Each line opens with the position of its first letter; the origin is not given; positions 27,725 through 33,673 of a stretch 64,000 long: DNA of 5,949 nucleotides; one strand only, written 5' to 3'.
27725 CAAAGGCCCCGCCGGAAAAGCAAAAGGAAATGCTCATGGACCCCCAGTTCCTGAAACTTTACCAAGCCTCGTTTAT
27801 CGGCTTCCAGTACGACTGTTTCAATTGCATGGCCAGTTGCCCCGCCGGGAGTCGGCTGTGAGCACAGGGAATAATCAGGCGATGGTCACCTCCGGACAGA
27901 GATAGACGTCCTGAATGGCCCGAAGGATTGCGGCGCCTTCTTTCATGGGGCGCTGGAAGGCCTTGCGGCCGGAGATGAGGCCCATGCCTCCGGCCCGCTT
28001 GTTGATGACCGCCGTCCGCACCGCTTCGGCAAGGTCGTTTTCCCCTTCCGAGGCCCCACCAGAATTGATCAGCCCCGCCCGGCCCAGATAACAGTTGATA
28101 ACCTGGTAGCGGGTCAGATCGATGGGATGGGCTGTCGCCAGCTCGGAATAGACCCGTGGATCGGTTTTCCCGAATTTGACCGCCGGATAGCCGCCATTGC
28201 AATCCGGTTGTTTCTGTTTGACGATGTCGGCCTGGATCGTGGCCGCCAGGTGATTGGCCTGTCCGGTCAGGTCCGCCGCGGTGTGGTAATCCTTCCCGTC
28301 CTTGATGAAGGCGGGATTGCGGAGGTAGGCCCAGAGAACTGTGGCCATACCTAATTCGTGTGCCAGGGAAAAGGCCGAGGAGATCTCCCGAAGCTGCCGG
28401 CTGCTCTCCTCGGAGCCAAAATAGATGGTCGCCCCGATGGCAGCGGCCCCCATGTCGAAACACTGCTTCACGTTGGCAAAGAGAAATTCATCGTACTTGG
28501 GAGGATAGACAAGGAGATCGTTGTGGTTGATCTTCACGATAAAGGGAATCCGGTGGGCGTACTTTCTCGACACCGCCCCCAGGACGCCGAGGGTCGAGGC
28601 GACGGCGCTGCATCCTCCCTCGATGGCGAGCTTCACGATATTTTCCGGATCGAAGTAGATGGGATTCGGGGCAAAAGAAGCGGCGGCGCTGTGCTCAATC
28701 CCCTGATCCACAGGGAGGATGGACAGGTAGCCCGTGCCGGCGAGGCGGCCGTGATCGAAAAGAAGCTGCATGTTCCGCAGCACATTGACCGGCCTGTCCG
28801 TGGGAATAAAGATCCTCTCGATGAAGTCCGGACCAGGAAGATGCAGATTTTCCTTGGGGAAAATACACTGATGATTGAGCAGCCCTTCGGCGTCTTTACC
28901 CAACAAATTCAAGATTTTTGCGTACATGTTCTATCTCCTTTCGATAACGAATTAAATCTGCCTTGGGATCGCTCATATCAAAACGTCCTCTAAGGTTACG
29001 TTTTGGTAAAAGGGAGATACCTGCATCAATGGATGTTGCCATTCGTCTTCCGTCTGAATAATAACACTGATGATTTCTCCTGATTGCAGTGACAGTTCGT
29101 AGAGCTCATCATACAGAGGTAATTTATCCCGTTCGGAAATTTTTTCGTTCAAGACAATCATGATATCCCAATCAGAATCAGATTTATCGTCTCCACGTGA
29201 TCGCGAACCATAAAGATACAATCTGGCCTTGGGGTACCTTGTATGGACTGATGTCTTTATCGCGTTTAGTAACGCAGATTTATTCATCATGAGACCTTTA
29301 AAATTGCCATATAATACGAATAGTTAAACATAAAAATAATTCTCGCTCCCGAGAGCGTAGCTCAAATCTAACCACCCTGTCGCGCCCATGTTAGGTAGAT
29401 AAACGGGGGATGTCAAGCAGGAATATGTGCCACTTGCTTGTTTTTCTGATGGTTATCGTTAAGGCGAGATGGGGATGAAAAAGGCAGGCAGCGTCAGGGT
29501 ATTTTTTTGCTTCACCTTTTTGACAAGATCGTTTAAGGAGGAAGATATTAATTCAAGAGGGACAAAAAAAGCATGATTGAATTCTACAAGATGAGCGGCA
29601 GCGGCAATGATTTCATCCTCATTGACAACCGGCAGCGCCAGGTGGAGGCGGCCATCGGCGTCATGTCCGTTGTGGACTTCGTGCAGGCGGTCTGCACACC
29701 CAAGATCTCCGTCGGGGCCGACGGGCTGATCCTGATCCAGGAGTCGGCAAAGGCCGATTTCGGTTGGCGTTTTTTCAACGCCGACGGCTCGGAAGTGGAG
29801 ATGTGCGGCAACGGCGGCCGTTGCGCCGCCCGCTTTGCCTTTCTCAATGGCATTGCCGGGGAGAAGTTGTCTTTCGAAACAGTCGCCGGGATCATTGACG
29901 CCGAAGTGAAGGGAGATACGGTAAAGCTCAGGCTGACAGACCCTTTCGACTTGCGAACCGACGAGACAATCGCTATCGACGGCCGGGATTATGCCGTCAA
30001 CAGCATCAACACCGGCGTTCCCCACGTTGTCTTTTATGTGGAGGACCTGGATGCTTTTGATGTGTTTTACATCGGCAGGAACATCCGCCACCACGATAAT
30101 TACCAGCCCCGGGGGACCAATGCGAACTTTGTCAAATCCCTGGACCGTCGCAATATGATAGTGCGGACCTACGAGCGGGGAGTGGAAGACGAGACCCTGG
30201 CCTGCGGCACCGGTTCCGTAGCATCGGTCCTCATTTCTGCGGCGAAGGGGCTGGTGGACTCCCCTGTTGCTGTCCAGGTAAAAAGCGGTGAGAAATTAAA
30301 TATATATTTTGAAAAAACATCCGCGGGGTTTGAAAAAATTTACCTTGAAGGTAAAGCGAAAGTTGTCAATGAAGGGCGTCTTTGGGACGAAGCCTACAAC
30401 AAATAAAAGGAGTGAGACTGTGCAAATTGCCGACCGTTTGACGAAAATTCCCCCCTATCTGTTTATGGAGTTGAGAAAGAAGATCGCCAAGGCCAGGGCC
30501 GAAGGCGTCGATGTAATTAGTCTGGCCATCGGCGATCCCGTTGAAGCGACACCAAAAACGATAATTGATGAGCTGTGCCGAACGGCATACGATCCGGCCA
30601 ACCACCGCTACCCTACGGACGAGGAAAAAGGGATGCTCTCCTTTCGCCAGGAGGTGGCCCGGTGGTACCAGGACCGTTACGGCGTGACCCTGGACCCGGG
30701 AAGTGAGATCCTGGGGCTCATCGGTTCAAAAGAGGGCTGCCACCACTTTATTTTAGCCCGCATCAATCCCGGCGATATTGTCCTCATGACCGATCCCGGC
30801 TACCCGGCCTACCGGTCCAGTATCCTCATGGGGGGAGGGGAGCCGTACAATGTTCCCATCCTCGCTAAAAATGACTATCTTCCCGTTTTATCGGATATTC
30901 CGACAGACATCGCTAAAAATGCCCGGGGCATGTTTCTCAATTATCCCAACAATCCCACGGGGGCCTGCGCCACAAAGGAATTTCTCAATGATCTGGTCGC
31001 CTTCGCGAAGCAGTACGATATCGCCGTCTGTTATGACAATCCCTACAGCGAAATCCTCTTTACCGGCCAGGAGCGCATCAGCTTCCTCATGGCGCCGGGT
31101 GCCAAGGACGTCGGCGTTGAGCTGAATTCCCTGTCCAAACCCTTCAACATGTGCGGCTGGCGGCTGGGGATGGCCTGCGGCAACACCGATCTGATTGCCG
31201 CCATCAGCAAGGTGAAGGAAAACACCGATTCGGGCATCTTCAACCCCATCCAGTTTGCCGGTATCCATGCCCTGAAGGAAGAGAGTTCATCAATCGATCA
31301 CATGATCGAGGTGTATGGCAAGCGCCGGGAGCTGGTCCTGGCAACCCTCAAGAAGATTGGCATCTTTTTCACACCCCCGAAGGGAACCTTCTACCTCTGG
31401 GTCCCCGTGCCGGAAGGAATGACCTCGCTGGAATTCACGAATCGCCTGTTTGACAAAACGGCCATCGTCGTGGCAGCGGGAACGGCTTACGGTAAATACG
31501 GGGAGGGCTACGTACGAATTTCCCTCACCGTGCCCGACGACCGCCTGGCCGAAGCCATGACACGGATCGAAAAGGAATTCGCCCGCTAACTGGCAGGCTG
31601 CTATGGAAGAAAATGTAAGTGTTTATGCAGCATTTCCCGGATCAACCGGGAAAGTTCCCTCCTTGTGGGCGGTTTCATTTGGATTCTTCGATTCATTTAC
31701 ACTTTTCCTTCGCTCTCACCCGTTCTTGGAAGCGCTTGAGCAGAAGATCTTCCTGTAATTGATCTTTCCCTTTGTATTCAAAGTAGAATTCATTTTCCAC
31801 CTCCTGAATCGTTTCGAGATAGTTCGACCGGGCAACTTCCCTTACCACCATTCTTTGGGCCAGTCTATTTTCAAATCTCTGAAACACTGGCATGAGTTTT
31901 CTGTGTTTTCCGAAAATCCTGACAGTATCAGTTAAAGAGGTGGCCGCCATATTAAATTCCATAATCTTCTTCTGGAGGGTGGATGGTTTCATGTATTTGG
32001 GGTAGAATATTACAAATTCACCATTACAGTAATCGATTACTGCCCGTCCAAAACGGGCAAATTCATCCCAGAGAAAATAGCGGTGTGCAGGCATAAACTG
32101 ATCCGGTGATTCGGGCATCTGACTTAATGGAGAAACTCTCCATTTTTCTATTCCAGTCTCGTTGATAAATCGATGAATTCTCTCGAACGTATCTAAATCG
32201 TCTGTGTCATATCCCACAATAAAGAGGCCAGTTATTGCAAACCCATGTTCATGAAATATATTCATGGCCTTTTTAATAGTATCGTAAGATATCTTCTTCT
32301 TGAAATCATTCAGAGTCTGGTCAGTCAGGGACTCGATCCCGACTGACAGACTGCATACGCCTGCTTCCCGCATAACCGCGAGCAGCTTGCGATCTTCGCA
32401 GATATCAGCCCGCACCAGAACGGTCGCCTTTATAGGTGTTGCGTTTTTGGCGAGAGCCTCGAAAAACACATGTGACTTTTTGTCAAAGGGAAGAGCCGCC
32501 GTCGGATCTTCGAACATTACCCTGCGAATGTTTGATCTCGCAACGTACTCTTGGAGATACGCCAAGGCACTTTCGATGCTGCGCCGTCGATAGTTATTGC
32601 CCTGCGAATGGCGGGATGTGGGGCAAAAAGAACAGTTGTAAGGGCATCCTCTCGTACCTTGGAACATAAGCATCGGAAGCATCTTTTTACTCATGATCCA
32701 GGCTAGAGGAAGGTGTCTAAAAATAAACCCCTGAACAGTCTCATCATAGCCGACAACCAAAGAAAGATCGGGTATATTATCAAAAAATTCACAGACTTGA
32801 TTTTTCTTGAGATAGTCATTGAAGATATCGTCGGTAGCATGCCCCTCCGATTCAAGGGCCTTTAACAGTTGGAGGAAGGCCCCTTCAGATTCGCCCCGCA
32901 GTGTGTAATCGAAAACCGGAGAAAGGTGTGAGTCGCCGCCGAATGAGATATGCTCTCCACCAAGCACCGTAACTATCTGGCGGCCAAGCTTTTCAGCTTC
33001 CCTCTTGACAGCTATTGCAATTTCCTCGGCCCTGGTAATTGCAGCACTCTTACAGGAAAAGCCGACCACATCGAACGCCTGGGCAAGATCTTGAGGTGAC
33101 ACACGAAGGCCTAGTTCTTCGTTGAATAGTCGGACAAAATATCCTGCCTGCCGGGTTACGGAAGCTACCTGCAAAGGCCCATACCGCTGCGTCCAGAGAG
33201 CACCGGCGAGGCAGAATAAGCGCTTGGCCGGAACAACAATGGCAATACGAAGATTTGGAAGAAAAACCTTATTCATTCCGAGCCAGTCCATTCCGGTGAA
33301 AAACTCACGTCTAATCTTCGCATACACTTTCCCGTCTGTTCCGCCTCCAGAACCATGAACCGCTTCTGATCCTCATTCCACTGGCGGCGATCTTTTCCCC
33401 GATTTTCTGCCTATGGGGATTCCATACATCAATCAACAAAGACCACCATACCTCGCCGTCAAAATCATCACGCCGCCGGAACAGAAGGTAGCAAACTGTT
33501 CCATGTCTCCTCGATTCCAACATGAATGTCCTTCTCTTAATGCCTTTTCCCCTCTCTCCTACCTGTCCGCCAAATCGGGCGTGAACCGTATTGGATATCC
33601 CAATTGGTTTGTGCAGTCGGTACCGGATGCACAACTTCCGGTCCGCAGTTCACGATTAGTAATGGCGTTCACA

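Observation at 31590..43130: About 11.5-kb accessory stretch inserted between dapF-dapL and the biotin cluster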

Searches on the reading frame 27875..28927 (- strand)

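Call 5: search_protein_families(library=ncbifam, proteins=[window:27875-28927:-], max_evalue=0.001)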
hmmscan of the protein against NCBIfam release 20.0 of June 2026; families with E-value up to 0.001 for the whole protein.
window:27875-28927:- (350 aa): 10 families
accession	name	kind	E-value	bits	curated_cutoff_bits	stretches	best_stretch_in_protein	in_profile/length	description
NF006707.0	PRK09250.1-4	equivalog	5.9e-191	634.1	327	1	3-350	5-355/355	class I fructose-bisphosphate aldolase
NF006706.0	PRK09250.1-3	equivalog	3.4e-174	578.7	664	1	4-350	3-350/350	class I fructose-bisphosphate aldolase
NF006705.0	PRK09250.1-2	equivalog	1.3e-165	550.5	682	1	3-350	2-349/349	class I fructose-bisphosphate aldolase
NF006704.0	PRK09250.1-1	equivalog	1.7e-61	207.8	277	1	49-342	21-305/308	class I fructose-bisphosphate aldolase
NF005321.0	PRK06852.1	equivalog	3.8e-25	88.6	420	1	63-252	32-225/308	aldolase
NF005556.0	PRK07226.1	subfamily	3e-22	79.3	241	1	66-238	19-179/267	2-amino-3,7-dideoxy-D-threo-hept-6-ulosonate synthase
NF040816.1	Fbpase1_Arch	equivalog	2.4e-17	63.3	430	1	69-216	22-166/271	class I fructose-bisphosphate aldolase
TIGR01949.1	ADH_synth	equivalog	2.3e-13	50.4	299.45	1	61-238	9-173/255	2-amino-3,7-dideoxy-D-threo-hept-6-ulosonate synthase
NF041223.1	BagB_FevI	exception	0.00028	20.2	500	1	107-238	57-182/257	bagremycin/ferroverdin biosynthesis DhnA-type aldolase BagB/FevI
NF006081.0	PRK08227.1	equivalog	0.00033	20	297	0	145-237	119-203/291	3-hydroxy-5-phosphonooxypentane-2,4-dione thiolase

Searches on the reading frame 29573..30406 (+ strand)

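Call 5: search_protein_families(library=ncbifam, proteins=[window:29573-30406:+], max_evalue=0.001)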
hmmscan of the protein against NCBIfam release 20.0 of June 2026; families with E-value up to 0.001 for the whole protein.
window:29573-30406:+ (277 aa): 3 families
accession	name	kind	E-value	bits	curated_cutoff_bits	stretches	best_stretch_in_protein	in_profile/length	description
TIGR00652.1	DapF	equivalog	2.8e-73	246.6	114.65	1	2-270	1-268/270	diaminopimelate epimerase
NF038284.1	bifunc_DapF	exception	1.6e-46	158.7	350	1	5-261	13-253/254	bifunctional diaminopimelate epimerase/glutamate racemase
NF052296.1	HdxProlEpimProt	equivalog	4.7e-05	22.9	450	0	52-158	59-165/309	4-hydroxyproline epimerase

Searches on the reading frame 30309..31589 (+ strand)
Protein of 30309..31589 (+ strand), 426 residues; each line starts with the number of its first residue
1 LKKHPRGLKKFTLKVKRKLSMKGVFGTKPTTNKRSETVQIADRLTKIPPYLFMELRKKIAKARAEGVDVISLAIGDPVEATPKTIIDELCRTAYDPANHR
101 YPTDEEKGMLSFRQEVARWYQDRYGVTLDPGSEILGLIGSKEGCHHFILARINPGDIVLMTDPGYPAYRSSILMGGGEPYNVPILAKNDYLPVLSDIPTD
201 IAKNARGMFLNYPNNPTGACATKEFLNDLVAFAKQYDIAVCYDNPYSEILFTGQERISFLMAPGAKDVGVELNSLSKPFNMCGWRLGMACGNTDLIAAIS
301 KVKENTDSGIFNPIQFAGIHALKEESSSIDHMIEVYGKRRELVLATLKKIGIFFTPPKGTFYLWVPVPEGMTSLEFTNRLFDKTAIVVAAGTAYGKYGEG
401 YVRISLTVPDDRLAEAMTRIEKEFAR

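Call 5: search_protein_families(library=ncbifam, proteins=[window:30309-31589:+], max_evalue=0.001)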
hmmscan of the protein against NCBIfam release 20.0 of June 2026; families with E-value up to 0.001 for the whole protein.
window:30309-31589:+ (426 aa): 63 families (the best 25 are shown)
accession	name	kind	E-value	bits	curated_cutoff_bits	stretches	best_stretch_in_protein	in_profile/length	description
TIGR03540.1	DapC_direct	equivalog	2.3e-177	589.7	593.25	1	39-422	1-382/383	LL-diaminopimelate aminotransferase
NF006756.0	PRK09276.1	subfamily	1e-159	531.7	507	1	38-422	2-384/387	LL-diaminopimelate aminotransferase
NF005977.0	PRK08068.1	subfamily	2.3e-119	399.1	494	1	38-422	3-385/391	transaminase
NF004611.0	PRK05942.1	equivalog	4.3e-116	388.1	628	1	37-422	5-388/394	aspartate aminotransferase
NF005815.0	PRK07681.1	equivalog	5.3e-108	361.6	545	1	38-422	3-384/399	LL-diaminopimelate aminotransferase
NF005613.0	PRK07366.1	equivalog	8.8e-100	334.4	486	1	39-422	2-386/391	LL-diaminopimelate aminotransferase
NF006604.0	PRK09148.1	equivalog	7.9e-99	331.4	648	1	43-422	7-387/406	LL-diaminopimelate aminotransferase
NF006033.0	PRK08175.1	equivalog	7.9e-98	328.1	647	1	41-424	10-394/407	alanine transaminase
NF004937.0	PRK06290.1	equivalog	2.4e-88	296.6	585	1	56-376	33-350/410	LL-diaminopimelate aminotransferase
NF006387.0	PRK08636.1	equivalog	1.2e-85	288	675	1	42-422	8-396/403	LL-diaminopimelate aminotransferase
NF041364.1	GntC_guanitoxin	equivalog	1.1e-78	264.7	415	1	70-422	1-355/356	guanitoxin biosynthesis PLP-dependent (S)-gamma-hydroxy-L-arginine cyclodehydratase GntC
NF041091.1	asp_aminotase_Arch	equivalog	1.3e-66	225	550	1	44-422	4-373/376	aspartate aminotransferase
NF006229.0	PRK08361.1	equivalog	1.4e-64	218.5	624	1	40-423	10-387/391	aspartate aminotransferase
TIGR03537.1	DapC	equivalog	5e-64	216.5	453.6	1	72-421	5-348/350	succinyldiaminopimelate transaminase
NF005588.0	PRK07309.1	equivalog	2.5e-61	207.7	576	1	67-422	30-384/391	pyridoxal phosphate-dependent aminotransferase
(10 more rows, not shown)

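Call 13: find_related_loci(query=window:30423-31589:+, collection=genome_contigs, flank=10000)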
Query window:30423-31589:+ (388 aa) in genome_contigs; peptide patterns used: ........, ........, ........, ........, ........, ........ (x = any residue, [..] = any of these).
599 stretches matched a pattern (row limit reached: there are more); 592 encode a relative of the query (tblastn E <= 1e-3); the best 80 are kept; 80 distinct loci.
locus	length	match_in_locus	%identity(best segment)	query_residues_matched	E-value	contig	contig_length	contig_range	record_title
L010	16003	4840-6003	98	1-388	0e+0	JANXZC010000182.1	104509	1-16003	MAG: Syntrophus sp. (in: bacteria) isolate GL140_4_metabat_222 GL140_4_k141_2866179, whole genome shotgun sequence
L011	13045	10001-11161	92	1-387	0e+0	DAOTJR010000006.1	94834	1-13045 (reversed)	MAG TPA_asm: Syntrophales bacterium isolate AMR_MDS_2994 NODE_220_length_94834_cov_23.898532, whole genome shotgun seque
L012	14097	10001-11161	82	1-387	0e+0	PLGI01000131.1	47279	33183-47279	MAG: Syntrophaceae bacterium isolate bog_1110 73.20110800_S3D.35_contig_4272, whole genome shotgun sequence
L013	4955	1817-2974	83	1-386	0e+0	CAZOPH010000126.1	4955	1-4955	MAG TPA_asm: uncultured Smithella sp. isolate SRP263991_co5_124 genome assembly, contig: NODE_34353_length_4955_cov_20.8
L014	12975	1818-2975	82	1-386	0e+0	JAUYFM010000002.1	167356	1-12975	MAG: Smithellaceae bacterium isolate C21_metabat.bin.13 C21_k141_334605, whole genome shotgun sequence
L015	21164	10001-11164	82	1-388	0e+0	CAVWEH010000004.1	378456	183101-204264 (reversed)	MAG: uncultured delta proteobacterium isolate MFD01299.bin.1.95 genome assembly, contig: contig_42601, whole genome shot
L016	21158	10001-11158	82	1-386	0e+0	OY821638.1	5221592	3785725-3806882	MAG: Smithellaceae bacterium isolate 7d888188-1d27-4603-a379-950c855845c6 genome assembly, chromosome: 1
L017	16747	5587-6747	82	1-387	0e+0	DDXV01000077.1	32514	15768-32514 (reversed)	MAG TPA_asm: Syntrophaceae bacterium UBA2251 UBA2251_contig_1022, whole genome shotgun sequence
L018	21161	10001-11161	81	1-387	0e+0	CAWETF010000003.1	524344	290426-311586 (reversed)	MAG: uncultured delta proteobacterium isolate MFD01476.bin.1.246 genome assembly, contig: contig_33889, whole genome sho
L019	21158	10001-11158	81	1-386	0e+0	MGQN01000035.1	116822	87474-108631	MAG: Deltaproteobacteria bacterium RBG_16_44_11 RBG_16_scaffold_571, whole genome shotgun sequence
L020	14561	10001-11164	81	1-388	0e+0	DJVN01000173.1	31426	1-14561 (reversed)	MAG TPA_asm: Syntrophaceae bacterium UBA6255 UBA6255_contig_45740, whole genome shotgun sequence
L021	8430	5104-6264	80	1-387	0e+0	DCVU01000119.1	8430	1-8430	MAG TPA_asm: Smithella sp. UBA2180 UBA2180_contig_14018, whole genome shotgun sequence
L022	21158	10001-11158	80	1-386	0e+0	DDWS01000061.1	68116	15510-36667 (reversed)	MAG TPA_asm: Syntrophaceae bacterium UBA2280 UBA2280_contig_2080, whole genome shotgun sequence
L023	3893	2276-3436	80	1-387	0e+0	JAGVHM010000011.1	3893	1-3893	MAG: bacterium isolate DeMMO2_54 c_000000034457, whole genome shotgun sequence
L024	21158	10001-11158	80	1-386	0e+0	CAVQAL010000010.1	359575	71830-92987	MAG: uncultured delta proteobacterium isolate MFD01476.bin.1.1 genome assembly, contig: contig_30151, whole genome shotg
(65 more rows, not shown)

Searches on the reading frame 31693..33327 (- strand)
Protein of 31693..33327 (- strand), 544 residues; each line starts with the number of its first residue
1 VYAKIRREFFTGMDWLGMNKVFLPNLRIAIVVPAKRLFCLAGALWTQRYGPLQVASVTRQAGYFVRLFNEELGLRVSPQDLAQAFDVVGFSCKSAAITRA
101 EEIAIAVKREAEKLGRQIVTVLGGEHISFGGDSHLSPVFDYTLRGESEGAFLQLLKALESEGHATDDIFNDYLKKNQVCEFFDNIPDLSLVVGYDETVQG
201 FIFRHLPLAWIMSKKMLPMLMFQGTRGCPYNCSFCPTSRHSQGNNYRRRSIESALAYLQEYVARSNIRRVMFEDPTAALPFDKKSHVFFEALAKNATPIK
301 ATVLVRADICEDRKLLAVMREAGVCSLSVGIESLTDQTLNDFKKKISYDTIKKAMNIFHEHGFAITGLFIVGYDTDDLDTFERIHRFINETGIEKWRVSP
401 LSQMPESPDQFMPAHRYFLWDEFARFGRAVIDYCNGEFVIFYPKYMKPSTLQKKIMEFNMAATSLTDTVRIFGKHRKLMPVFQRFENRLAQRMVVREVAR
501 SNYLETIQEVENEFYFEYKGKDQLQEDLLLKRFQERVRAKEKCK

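Call 3: search_protein_families(library=pfam, proteins=[window:31693-33327:-], max_evalue=0.01)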
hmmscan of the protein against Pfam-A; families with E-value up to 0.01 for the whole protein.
window:31693-33327:- (544 aa): 2 families
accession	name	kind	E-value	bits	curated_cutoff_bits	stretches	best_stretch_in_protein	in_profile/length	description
PF04055.27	Radical_SAM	-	3.8e-23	82.9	29.5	1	225-388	4-166/166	Radical SAM superfamily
PF02310.24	B12-binding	-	5.1e-08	33.2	32.1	1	52-154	18-120/121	B12 binding domain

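Call 5: search_protein_families(library=ncbifam, proteins=[window:31693-33327:-], max_evalue=0.001)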
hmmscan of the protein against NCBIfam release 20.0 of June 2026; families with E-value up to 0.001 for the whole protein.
window:31693-33327:- (544 aa): 22 families
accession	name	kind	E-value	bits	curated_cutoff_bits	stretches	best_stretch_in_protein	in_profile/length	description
TIGR03471.1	HpnJ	equivalog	1.8e-22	79.9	577.6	1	139-399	129-373/472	hopanoid biosynthesis associated radical SAM protein HpnJ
TIGR02026.1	BchE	equivalog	5e-22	78.4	481.35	1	67-388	50-362/497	magnesium-protoporphyrin IX monomethyl ester anaerobic oxidative cyclase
TIGR04013.1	B12_SAM_MJ_1487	hypoth_equivalog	3.5e-19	68.9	251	1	76-269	35-202/382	TIGR04013 family B12-binding domain/radical SAM domain-containing protein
TIGR04479.1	bcpD_PhpK_rSAM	subfamily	2.4e-18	65.8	600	1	215-408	237-426/504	PhpK family radical SAM P-methyltransferase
NF050148.1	rSAM_ApyD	equivalog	3.8e-18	65.2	750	1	68-379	58-354/645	RiPP biosynthesis radical SAM protein ApyD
TIGR04072.2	rSAM_ladder_B12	equivalog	2.3e-17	62.8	360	1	219-382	180-340/443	lipid biosynthesis B12-binding/radical SAM protein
TIGR04014.1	B12_SAM_MJ_0865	equivalog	5.2e-17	61.8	360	1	225-400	166-345/434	methyl-coenzyme M reductase glutamine C-methyltransferase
TIGR03975.1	rSAM_ocin_1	subfamily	6.2e-17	61.3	281.85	1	82-346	126-385/606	RiPP maturation radical SAM C-methyltransferase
TIGR04367.1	HpnR_B12_rSAM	equivalog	1.6e-14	53.3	650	1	53-388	27-349/490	hopanoid C-3 methylase HpnR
NF033070.1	rSAM_AprD4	equivalog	9.3e-13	47.9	500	1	222-394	199-369/456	AprD4 family radical SAM diol-dehydratase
NF038361.1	rSAM_Sden_1168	equivalog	9.6e-13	47.5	575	1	85-391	141-451/560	Sden_1168 family B12-binding radical SAM P-methyltransferase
TIGR04295.1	B12_rSAM_oligo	hypoth_equivalog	2.1e-11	43.2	400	1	223-410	204-381/422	TIGR04295 family B12-binding domain-containing radical SAM protein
NF040546.1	rSAM_CUAEP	equivalog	5.4e-11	41.9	500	1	49-393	14-343/468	CUAEP/CCAEP-tail radical SAM (seleno)protein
TIGR04385.1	B12_rSAM_cofa1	equivalog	2e-10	40.5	450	1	208-389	184-362/438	B12 lower ligand biosynthesis radical SAM protein BzaD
NF040542.1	rSAM_RCCLKC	equivalog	1.4e-09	37.6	450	1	102-395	63-354/423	arsinothricin biosynthesis radical SAM protein ArsL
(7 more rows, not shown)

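Call 22: search_protein_families(library=padloc, proteins=[window:31693-33327:-], max_evalue=0.01)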
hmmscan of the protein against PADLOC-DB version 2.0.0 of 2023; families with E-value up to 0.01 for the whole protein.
window:31693-33327:- (544 aa): 1 family
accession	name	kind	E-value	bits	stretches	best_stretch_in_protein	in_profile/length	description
PDLC04689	PDC-M51A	-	2.2e-09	34.7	1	215-401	177-362/420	-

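Call 98: search_solved_structures(query=window:31693-33291:-, max_evalue=0.001)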
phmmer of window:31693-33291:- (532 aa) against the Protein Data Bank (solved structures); distinct sequences matched with E-value up to 0.001: 2.
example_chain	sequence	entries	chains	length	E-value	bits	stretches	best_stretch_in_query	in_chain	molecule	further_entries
6fd2_B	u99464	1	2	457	5.8e-11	45.3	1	209-383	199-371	Putative apramycin biosynthetic oxidoreductase 4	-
9ccb_A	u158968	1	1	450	4.2e-08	35.8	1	210-392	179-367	Radical SAM core domain-containing protein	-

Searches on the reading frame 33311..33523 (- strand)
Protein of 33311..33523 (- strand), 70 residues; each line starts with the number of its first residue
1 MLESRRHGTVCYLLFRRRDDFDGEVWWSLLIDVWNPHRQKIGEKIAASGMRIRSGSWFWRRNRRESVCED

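Call 45: search_protein_families(library=pfam, proteins=[window:33311-33523:-], max_evalue=10)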
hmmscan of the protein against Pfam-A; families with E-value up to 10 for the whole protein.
window:33311-33523:- (70 aa): 1 family
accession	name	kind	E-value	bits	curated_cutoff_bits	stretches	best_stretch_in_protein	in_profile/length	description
PF20559.3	DUF6770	-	0.24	10.3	27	1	5-53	445-493/520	Family of unknown function (DUF6770)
